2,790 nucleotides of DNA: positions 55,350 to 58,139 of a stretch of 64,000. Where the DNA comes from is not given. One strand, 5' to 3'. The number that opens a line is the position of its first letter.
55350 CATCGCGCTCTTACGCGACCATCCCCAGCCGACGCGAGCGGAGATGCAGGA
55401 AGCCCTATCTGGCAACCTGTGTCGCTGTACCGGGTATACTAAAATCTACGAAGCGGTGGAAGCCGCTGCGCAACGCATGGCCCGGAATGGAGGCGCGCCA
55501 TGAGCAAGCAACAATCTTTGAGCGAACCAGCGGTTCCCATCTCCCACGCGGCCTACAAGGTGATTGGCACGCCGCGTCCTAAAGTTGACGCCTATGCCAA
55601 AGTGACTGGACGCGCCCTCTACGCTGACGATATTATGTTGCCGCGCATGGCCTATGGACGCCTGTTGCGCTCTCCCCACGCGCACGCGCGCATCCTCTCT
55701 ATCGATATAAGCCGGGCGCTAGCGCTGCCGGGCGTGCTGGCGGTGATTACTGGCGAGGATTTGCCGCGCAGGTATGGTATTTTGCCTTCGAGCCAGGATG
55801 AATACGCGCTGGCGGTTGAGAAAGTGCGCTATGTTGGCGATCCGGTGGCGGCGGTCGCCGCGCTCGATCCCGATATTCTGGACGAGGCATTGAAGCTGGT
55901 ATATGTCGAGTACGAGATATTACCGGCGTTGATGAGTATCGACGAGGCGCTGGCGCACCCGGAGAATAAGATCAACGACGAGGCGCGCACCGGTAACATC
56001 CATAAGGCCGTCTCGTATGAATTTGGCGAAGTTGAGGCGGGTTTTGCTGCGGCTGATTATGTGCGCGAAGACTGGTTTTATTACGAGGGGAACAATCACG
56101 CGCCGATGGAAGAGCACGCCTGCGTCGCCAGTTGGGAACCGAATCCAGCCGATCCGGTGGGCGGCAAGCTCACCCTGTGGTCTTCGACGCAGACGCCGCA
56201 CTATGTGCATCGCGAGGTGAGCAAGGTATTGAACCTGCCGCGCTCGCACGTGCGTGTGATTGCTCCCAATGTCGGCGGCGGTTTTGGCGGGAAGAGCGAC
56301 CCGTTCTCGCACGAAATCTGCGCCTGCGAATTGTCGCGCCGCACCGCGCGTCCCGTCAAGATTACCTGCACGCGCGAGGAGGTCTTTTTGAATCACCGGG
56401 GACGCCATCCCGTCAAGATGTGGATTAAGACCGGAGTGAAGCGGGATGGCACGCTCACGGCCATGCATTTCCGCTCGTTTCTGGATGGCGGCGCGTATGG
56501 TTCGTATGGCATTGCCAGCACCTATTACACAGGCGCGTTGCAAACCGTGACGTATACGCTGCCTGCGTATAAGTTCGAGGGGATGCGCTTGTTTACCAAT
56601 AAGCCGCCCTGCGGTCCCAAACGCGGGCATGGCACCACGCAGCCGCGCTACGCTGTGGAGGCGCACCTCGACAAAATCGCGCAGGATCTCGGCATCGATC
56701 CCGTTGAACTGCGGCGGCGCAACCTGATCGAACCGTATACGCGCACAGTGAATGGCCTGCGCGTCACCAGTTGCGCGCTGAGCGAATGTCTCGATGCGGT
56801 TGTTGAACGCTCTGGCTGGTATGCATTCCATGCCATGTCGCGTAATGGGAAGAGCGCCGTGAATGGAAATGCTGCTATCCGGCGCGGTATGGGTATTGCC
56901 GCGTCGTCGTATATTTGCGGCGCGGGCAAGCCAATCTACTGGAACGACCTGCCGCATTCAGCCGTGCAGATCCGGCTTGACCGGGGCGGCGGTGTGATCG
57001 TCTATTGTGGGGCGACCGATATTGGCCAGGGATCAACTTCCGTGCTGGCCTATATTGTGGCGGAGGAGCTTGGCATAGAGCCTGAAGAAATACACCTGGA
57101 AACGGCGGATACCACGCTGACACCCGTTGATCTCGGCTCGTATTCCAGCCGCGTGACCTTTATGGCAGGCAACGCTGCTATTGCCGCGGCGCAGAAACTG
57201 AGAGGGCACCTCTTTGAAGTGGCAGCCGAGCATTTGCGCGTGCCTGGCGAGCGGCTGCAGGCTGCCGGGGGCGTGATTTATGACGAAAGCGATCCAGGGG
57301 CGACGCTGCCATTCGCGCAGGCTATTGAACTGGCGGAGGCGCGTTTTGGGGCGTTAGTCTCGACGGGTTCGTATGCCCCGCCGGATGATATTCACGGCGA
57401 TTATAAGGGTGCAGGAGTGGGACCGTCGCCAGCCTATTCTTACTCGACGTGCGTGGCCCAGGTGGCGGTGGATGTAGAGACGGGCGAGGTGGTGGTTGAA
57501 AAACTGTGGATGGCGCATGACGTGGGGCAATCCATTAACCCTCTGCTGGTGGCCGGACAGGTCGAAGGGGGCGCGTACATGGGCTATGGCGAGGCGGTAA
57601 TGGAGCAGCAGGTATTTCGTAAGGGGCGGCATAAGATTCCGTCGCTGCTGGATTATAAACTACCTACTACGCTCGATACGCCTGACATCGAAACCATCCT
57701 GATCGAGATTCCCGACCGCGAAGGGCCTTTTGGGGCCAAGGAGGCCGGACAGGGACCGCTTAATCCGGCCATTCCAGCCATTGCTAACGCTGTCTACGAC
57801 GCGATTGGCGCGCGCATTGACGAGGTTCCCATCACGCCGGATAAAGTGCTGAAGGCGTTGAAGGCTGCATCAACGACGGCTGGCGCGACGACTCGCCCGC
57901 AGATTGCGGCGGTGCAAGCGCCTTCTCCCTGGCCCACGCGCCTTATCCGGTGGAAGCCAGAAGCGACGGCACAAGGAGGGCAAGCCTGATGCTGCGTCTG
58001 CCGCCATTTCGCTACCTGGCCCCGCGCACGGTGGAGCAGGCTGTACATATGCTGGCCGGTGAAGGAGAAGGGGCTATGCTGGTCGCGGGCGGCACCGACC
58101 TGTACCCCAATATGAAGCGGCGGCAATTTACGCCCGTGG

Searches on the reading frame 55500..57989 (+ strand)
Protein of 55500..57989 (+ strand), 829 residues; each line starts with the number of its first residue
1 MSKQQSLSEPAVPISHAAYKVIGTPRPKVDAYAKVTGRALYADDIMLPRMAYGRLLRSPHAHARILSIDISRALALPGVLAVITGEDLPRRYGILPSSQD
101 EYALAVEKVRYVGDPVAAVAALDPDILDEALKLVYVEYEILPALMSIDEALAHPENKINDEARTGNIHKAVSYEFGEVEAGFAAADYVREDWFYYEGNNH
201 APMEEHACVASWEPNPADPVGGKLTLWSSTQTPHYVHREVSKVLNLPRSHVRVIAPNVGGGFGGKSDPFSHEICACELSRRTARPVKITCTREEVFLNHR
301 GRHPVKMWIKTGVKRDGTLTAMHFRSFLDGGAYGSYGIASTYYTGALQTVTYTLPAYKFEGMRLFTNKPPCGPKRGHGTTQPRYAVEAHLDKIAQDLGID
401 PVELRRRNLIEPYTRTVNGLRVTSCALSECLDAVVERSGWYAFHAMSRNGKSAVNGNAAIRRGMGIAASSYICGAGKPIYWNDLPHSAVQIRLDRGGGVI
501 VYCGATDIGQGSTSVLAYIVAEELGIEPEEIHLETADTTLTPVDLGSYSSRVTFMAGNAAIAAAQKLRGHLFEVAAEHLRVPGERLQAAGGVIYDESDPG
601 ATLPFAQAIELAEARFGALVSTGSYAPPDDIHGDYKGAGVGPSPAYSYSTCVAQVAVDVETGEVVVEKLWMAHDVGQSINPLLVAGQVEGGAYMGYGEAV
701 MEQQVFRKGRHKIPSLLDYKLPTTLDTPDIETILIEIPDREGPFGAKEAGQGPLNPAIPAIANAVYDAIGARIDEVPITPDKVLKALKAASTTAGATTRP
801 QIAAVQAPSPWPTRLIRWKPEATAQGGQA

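Call 60: search_protein_families(library=pfam, proteins=[window:55500-57989:+], max_evalue=0.000001)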
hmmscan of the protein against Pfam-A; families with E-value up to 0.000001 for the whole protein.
window:55500-57989:+ (829 aa): 3 families
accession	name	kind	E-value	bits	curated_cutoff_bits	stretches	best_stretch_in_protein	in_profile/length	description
PF02738.23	MoCoBD_1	-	1.1e-76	257.6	27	1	165-409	7-244/244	Molybdopterin cofactor-binding domain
PF20256.3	MoCoBD_2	-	1.8e-69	234.8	27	1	436-728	4-283/283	Molybdopterin cofactor-binding domain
PF01315.27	Ald_Xan_dh_C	-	1.2e-31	109.7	31.3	1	36-141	1-109/110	Aldehyde oxidase and xanthine dehydrogenase, a/b hammerhead domain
